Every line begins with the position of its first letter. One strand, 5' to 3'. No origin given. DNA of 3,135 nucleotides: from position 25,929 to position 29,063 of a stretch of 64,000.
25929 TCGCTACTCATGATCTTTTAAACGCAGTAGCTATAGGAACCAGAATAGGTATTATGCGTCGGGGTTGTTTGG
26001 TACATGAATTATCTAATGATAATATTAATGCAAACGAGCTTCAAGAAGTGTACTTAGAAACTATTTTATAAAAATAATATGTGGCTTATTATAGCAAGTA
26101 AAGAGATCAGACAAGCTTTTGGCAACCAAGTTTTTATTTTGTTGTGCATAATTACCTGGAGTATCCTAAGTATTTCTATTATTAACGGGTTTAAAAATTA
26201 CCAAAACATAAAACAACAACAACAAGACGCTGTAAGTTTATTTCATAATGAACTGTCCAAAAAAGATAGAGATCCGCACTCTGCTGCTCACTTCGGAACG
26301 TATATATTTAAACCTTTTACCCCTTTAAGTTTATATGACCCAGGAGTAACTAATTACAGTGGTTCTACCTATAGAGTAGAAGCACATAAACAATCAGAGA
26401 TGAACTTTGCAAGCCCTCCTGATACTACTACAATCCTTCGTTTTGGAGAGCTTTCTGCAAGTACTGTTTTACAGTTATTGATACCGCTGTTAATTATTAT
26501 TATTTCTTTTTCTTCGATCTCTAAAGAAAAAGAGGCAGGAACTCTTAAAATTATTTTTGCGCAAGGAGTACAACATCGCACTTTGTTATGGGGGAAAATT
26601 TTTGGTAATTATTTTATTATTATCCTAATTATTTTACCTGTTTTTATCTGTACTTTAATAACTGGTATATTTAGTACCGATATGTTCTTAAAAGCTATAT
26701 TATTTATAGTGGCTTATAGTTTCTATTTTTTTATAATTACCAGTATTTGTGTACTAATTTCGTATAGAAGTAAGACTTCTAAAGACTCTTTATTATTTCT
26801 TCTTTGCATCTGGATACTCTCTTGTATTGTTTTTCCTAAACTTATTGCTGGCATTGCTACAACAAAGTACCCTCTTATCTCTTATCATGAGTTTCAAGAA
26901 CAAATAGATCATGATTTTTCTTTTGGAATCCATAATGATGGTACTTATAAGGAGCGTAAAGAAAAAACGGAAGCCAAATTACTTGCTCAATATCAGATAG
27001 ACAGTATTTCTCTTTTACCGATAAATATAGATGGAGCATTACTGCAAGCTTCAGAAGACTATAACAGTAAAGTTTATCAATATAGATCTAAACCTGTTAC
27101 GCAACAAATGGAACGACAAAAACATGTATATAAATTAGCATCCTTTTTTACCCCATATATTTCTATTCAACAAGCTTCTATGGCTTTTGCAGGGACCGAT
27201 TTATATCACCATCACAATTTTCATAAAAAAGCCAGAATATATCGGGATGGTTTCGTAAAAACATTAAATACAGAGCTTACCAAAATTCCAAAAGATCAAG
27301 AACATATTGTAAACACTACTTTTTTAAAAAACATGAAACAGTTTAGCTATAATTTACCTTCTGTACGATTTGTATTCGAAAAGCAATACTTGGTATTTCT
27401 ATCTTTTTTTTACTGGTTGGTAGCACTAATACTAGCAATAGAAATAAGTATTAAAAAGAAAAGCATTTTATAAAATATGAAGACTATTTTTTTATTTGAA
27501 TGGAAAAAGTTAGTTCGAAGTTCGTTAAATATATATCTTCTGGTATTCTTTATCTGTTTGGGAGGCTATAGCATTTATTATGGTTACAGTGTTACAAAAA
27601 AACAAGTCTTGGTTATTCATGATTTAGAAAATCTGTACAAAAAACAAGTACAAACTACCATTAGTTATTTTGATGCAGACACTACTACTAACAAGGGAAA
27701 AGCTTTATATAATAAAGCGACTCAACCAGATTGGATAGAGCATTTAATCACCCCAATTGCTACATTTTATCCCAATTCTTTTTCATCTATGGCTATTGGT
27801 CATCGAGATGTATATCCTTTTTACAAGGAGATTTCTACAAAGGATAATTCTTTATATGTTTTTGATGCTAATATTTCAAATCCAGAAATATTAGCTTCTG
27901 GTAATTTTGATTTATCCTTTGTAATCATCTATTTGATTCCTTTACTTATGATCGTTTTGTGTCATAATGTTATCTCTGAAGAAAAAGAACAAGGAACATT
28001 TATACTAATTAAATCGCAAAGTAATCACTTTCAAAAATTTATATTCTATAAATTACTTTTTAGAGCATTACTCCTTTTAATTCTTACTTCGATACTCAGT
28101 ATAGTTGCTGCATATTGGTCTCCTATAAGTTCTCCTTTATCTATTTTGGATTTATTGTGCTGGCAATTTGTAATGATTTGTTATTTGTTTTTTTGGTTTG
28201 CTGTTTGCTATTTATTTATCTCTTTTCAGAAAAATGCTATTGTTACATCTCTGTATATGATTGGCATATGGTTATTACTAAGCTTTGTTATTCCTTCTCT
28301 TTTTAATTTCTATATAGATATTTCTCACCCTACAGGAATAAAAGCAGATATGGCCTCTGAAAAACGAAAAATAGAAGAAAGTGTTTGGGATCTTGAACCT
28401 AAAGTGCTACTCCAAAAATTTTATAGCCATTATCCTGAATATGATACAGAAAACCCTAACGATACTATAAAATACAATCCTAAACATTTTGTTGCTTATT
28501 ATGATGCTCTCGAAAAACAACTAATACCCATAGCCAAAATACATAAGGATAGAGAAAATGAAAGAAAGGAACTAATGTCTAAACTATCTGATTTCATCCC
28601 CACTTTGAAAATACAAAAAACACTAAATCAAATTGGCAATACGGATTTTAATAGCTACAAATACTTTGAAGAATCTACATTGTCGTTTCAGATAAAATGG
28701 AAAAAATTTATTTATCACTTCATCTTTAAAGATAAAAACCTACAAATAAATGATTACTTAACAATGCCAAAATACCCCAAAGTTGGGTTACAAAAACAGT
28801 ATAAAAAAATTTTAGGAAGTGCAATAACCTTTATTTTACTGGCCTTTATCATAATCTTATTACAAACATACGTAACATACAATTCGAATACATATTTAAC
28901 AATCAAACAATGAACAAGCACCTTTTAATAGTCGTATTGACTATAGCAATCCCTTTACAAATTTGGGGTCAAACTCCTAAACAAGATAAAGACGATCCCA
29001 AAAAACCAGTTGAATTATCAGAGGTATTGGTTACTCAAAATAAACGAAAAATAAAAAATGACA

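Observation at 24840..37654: RiPP precursor is the terminal gene of an ABC/DUF3526-like/TonB-receptor array, bounded by a Fur-family regulator: a possible metal-responsive peptide production-and-uptake unit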

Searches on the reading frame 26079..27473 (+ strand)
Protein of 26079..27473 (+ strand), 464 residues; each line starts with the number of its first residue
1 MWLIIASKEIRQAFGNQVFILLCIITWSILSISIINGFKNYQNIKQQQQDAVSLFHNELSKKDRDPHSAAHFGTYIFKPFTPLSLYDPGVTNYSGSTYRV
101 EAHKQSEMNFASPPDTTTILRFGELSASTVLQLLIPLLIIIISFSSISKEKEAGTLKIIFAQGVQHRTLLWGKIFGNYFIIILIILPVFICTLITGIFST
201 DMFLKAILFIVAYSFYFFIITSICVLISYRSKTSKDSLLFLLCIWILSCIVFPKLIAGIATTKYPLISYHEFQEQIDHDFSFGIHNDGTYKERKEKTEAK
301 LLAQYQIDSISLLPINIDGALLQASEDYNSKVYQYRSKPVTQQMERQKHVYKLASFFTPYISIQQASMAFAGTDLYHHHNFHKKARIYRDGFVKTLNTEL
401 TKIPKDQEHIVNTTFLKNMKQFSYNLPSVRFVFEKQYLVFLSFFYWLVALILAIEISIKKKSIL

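Call 5: search_protein_families(library=pfam, proteins=[window:26079-27473:+], max_evalue=0.01)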
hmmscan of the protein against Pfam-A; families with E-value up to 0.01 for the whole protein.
window:26079-27473:+ (464 aa): 4 families
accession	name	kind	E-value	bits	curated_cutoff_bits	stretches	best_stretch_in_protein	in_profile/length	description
PF12679.13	ABC2_membrane_2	-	1.1e-23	84.3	27.2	1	4-282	2-228/283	ABC-2 family transporter protein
PF12040.14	DUF3526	-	1.3e-21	78.2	25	1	286-424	11-143/144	Domain of unknown function (DUF3526)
PF12698.13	ABC2_membrane_3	-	3.4e-08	33.4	31.6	1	127-252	161-287/347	ABC-2 family transporter protein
PF12730.13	ABC2_membrane_4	-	0.00059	20.3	27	1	127-200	52-125/179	ABC-2 family transporter protein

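Call 6: search_protein_families(library=ncbifam, proteins=[window:26079-27473:+], max_evalue=0.01)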
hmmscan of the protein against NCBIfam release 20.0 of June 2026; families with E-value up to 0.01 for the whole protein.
window:26079-27473:+ (464 aa): 1 family
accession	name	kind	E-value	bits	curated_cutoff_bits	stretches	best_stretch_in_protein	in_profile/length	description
TIGR03518.1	ABC_perm_GldF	equivalog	5.4e-06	26.6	288.5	1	133-262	59-188/240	gliding motility-associated ABC transporter permease subunit GldF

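Call 66: search_solved_structures(query=window:26079-27470:+, max_evalue=1)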
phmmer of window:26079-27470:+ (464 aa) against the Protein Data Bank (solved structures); distinct sequences matched with E-value up to 1: 1.
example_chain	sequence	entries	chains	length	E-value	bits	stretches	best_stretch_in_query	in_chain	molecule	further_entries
7o0y_D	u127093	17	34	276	0.00083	21.7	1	126-258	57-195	Probable ABC transporter permease protein NosY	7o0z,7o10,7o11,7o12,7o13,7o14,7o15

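Call 76: search_dna_similar(query=window:26079-27470:+, collection=plasmids, mode=protein, max_evalue=0.00001, max_rows=25)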
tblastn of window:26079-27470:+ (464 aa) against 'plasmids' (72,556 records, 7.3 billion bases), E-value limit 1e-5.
Records with a match: 13; places in all: 15; records where one place covers at least 80% of the query: 9.
Best place of each record, by identity: <60% 13.
By first word of the organism name: Hymenobacter 2; Variovorax 2; Methylocystis 2; Aureibacter 1; Chondrinema 1; Spirosoma 1; Comamonas 1; Blastomonas 1; Novosphingobium 1; Eleftheria 1.
By predicted mobility (MOB-suite, as given by PLSDB): non-mobilizable 11; mobilizable 1; conjugative 1.
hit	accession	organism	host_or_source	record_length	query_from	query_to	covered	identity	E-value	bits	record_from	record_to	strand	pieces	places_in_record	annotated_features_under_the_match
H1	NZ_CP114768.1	Hymenobacter canadensis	whole organism,lake water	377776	38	433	85%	33.4%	3e-62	226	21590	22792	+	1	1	DUF3526 domain-containing protein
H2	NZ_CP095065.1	Hymenobacter volaticus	single cell,air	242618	37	463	92%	30.8%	4e-58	214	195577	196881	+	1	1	DUF3526 domain-containing protein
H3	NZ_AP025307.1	Aureibacter tunicatorum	-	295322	59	454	85%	32.8%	9e-65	233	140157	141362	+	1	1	DUF3526 domain-containing protein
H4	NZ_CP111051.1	Chondrinema litorale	Seaweed,red alga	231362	36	448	89%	29.7%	1e-41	166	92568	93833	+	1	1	DUF3526 domain-containing protein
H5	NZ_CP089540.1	Spirosoma oryzicola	Single cell,Surface layer of rice grains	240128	56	451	85%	30.7%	4e-51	193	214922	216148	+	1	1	DUF3526 domain-containing protein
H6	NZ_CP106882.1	Comamonas endophytica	Indosasa shibataeoides,cell culture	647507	61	460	86%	26.4%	1e-29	130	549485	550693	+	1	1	DUF3526 domain-containing protein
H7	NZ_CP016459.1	Blastomonas sp. RAC04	Microbial isolate,Algal phycosphere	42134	59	400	74%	30.3%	6e-44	172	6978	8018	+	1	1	DUF3526 domain-containing protein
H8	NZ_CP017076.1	Novosphingobium resinovorum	single cell,soil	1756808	60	453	85%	26.0%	3e-38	155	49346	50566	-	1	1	none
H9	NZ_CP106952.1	Eleftheria terrae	soil sample,soil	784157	60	429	80%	26.8%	8e-32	136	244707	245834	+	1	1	DUF3526 domain-containing protein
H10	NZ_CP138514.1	Variovorax paradoxus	Legume root,PacBio whole genome assembly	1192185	60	434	81%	26.3%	4e-31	134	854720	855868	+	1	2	none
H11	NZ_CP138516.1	Variovorax paradoxus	Legume root,PacBio whole genome assembly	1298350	60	434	81%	25.8%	8e-30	130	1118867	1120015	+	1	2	none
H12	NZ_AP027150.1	Methylocystis bryophila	-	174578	64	406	74%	27.8%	1e-34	145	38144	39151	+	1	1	DUF3526 domain-containing protein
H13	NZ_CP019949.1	Methylocystis bryophila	-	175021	64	406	74%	27.8%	1e-34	145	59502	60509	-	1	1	DUF3526 domain-containing protein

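Call 77: get_annotated_region(hit=H1, flank=9000)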
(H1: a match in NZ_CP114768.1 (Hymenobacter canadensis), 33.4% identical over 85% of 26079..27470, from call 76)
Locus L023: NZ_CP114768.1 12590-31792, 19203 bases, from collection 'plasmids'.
description: Hymenobacter canadensis strain PAMC 29467 plasmid unnamed1, complete sequence
organism: Hymenobacter canadensis (NCBI taxid 2999067)
taxonomy: Bacteria; Bacteroidota; Cytophagia; Cytophagales; Hymenobacteraceae; Hymenobacter; Hymenobacter canadensis
host: -; source: whole organism,lake water; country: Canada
typing (MOB-suite, as given by PLSDB): non-mobilizable
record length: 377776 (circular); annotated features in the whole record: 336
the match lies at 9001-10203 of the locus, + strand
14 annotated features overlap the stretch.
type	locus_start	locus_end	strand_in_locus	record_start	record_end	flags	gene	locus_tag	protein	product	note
CDS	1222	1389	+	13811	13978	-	-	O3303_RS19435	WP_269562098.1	hypothetical protein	-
CDS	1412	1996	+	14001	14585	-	-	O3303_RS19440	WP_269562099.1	BLUF domain-containing protein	-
CDS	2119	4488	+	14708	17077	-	-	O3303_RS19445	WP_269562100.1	ATP-binding protein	-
CDS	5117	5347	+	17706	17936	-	-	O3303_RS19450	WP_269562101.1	hypothetical protein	-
CDS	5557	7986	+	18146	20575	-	-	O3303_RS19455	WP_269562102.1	TonB-dependent receptor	GO:0015891 - siderophore transport [Evidence IEA]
CDS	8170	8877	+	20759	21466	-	-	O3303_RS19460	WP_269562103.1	ATP-binding cassette domain-containing protein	-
CDS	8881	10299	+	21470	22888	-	-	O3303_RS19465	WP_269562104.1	DUF3526 domain-containing protein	-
CDS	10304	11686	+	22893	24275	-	-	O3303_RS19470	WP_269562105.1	DUF3526 domain-containing protein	-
CDS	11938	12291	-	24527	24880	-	-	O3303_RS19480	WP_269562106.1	cyclophilin-like fold protein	-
CDS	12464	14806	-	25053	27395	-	-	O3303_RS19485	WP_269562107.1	xanthine dehydrogenase family protein molybdopterin-binding subunit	-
CDS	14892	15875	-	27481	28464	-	-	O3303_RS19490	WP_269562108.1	xanthine dehydrogenase family protein subunit M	-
CDS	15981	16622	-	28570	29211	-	-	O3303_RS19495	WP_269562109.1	2Fe-2S iron-sulfur cluster-binding protein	-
CDS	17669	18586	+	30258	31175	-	-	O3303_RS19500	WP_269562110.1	hypothetical protein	-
CDS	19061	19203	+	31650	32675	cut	-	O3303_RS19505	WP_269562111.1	EthD domain-containing protein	-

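Call 78: get_annotated_region(hit=H3, flank=9000)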
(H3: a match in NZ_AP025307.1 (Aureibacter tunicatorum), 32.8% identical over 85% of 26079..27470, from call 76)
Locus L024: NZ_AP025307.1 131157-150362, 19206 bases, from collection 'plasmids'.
description: Aureibacter tunicatorum strain NBRC 107587 plasmid pAT2, complete sequence
organism: Aureibacter tunicatorum (NCBI taxid 866807)
taxonomy: Bacteria; Bacteroidota; Cytophagia; Cytophagales; Persicobacteraceae; Aureibacter; Aureibacter tunicatorum
host: -; source: -; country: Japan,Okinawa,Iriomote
typing (MOB-suite, as given by PLSDB): non-mobilizable
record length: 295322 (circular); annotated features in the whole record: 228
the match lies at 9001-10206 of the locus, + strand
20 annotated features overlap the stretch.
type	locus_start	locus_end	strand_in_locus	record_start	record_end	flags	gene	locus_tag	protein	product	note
CDS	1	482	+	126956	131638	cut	-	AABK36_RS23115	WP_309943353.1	cobaltochelatase subunit CobN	-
CDS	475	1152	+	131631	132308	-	-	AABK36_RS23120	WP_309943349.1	hypothetical protein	-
CDS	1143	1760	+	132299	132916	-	-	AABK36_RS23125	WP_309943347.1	MotA/TolQ/ExbB proton channel family protein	-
CDS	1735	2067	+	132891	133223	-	-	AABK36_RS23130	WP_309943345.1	DUF2149 domain-containing protein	-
CDS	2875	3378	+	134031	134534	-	-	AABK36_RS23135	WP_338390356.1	hypothetical protein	-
CDS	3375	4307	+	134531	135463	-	-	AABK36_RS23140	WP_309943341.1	hypothetical protein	-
CDS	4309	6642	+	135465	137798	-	-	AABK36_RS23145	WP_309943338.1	TonB-dependent receptor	-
CDS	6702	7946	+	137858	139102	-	-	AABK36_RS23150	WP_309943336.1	DUF4374 domain-containing protein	-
CDS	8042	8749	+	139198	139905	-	-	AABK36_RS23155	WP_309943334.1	ABC transporter ATP-binding protein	-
CDS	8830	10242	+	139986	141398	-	-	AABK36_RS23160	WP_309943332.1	DUF3526 domain-containing protein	-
CDS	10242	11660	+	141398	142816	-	-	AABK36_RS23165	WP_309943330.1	DUF3526 domain-containing protein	-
CDS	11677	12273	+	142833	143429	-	-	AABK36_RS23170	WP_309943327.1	class I SAM-dependent methyltransferase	-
CDS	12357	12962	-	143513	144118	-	-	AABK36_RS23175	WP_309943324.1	hypothetical protein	-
CDS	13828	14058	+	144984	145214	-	-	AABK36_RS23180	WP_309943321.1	hypothetical protein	-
CDS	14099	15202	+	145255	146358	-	-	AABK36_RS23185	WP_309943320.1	hypothetical protein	-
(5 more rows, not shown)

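Call 79: get_annotated_region(hit=H6, flank=9000)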
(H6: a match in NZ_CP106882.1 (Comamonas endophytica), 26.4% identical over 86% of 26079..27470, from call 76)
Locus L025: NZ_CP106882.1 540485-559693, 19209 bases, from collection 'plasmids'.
description: Comamonas endophytica strain 5MLIR plasmid unnamed1, complete sequence
organism: Comamonas endophytica (NCBI taxid 2949090)
taxonomy: Bacteria; Pseudomonadota; Betaproteobacteria; Burkholderiales; Comamonadaceae; Comamonas; Comamonas endophytica
host: -; source: Indosasa shibataeoides,cell culture; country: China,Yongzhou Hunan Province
typing (MOB-suite, as given by PLSDB): non-mobilizable; mating-pair formation MPF_T
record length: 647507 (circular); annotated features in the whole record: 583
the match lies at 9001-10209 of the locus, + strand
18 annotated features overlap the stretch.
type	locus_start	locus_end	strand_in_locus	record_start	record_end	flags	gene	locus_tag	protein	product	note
CDS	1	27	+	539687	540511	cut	-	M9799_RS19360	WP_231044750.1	amidohydrolase family protein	-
CDS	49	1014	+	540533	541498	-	-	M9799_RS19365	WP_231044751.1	tripartite tricarboxylate transporter substrate binding protein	-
CDS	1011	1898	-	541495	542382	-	-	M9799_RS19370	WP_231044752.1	LysR family transcriptional regulator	-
CDS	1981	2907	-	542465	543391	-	-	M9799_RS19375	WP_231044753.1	LysR substrate-binding domain-containing protein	-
CDS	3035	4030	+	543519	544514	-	-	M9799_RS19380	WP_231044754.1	tripartite tricarboxylate transporter substrate-binding protein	-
CDS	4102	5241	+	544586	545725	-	-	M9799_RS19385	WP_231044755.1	PLP-dependent aspartate aminotransferase family protein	-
CDS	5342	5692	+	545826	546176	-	-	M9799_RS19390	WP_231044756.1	hypothetical protein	-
CDS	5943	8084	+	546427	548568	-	-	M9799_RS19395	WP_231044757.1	TonB-dependent receptor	-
CDS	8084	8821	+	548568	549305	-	-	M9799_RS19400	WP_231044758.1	ABC transporter ATP-binding protein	-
CDS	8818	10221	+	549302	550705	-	-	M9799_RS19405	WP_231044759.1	DUF3526 domain-containing protein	-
CDS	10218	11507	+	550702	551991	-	-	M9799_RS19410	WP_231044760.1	DUF3526 domain-containing protein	-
CDS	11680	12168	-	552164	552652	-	-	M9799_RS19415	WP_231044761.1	cupin domain-containing protein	-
CDS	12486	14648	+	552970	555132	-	-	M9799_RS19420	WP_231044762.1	bifunctional 2',3'-cyclic-nucleotide 2'-phosphodiesterase/3'-nucleotidase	GO:0009166 - nucleotide catabolic process [Evidence IEA]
CDS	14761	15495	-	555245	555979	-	-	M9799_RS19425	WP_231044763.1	ABC transporter substrate-binding protein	-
CDS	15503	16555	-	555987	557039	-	-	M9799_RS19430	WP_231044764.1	Ldh family oxidoreductase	-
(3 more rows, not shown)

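Call 82: get_annotated_region(hit=H9, flank=8000)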
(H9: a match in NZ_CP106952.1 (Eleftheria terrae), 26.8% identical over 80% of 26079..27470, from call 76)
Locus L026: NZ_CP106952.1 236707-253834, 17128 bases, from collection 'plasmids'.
description: Eleftheria terrae strain P9846-PB plasmid unnamed1
organism: Eleftheria terrae (NCBI taxid 1597781)
taxonomy: Bacteria; Pseudomonadota; Betaproteobacteria; Burkholderiales; ; Eleftheria; Eleftheria terrae
host: -; source: soil sample,soil; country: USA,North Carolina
typing (MOB-suite, as given by PLSDB): non-mobilizable
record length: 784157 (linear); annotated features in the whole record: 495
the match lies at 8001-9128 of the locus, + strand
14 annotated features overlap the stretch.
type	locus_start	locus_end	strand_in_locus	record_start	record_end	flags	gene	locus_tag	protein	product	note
CDS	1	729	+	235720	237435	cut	-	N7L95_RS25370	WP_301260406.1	molecular chaperone HscC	-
CDS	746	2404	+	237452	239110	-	-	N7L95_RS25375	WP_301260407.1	hypothetical protein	-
CDS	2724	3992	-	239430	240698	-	-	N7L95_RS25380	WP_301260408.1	retroviral-like aspartic protease family protein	-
CDS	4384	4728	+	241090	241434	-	-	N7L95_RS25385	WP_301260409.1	DUF2946 family protein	-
CDS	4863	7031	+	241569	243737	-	-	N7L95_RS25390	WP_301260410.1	TonB-dependent receptor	GO:0015891 - siderophore transport [Evidence IEA]; GO:0055085 - transmembrane transport [Evidence IEA]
CDS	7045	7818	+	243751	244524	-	-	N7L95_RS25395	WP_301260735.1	ABC transporter ATP-binding protein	-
CDS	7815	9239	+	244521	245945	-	-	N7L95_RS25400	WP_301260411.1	DUF3526 domain-containing protein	-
CDS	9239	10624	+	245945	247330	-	-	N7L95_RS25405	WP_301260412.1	DUF3526 domain-containing protein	-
CDS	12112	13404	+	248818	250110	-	-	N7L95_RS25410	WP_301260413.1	response regulator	GO:0000160 - phosphorelay signal transduction system [Evidence IEA]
CDS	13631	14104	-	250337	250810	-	-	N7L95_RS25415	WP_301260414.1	CrpP-related protein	-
CDS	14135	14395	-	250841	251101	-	-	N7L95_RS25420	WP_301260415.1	CrpP-related protein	-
CDS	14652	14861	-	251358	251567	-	-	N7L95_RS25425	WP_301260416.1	cold-shock protein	-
CDS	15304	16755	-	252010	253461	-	-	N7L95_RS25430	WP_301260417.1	MFS transporter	-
CDS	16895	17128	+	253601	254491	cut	-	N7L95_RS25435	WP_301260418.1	LysR family transcriptional regulator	-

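Call 83: get_annotated_region(hit=H12, flank=8000)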
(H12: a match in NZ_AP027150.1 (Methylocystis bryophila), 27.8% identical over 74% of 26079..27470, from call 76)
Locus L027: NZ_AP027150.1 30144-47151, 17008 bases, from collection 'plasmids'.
description: Methylocystis bryophila strain DSM 21852 plasmid pDSM21852-1, complete sequence
organism: Methylocystis bryophila (NCBI taxid 655015)
taxonomy: Bacteria; Pseudomonadota; Alphaproteobacteria; Hyphomicrobiales; Methylocystaceae; Methylocystis; Methylocystis bryophila
host: -; source: -; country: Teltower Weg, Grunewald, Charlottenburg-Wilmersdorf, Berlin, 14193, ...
typing (MOB-suite, as given by PLSDB): non-mobilizable; replicon rep_cluster_86
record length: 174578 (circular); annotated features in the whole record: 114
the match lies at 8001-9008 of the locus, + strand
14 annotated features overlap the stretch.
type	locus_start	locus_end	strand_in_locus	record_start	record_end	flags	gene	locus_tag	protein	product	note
CDS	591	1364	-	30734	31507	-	-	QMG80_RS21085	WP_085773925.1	SPFH domain-containing protein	-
CDS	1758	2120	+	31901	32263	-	-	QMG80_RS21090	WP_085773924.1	hypothetical protein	-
CDS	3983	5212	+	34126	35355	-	ltrA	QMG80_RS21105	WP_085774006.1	group II intron reverse transcriptase/maturase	GO:0000373 - Group II intron splicing [Evidence IEA]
CDS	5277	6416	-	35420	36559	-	-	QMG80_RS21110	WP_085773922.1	ISL3 family transposase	-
CDS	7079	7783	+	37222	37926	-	-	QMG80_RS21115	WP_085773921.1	ABC transporter ATP-binding protein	-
CDS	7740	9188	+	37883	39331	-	-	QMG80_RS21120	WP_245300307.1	DUF3526 domain-containing protein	-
CDS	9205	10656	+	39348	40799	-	-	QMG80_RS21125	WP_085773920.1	ABC transporter permease subunit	GO:0055085 - transmembrane transport [Evidence IEA]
CDS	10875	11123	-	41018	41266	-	-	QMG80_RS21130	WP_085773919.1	hypothetical protein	-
CDS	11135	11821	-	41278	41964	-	-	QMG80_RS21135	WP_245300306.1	transposase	-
CDS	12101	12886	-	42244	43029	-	-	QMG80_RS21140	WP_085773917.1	hypothetical protein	-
CDS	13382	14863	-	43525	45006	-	-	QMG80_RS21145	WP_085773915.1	efflux transporter outer membrane subunit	GO:0006810 - transport [Evidence IEA]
CDS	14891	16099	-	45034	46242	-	-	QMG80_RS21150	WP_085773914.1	ABC transporter permease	-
CDS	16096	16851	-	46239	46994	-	-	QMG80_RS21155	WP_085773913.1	ABC transporter ATP-binding protein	-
CDS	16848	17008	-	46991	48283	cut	-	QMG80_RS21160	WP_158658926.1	efflux RND transporter periplasmic adaptor subunit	-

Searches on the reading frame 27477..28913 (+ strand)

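Call 5: search_protein_families(library=pfam, proteins=[window:27477-28913:+], max_evalue=0.01)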
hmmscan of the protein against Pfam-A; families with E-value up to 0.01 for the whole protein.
window:27477-28913:+ (478 aa): 2 families
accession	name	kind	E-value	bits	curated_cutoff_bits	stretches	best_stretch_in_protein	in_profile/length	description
PF12040.14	DUF3526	-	7.7e-16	59.5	25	1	302-433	13-141/144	Domain of unknown function (DUF3526)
PF12679.13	ABC2_membrane_2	-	4.9e-13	49.4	27.2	1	3-337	2-219/283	ABC-2 family transporter protein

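Call 6: search_protein_families(library=ncbifam, proteins=[window:27477-28913:+], max_evalue=0.01)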
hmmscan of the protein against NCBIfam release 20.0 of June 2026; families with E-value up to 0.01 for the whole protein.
window:27477-28913:+ (478 aa): 0 families
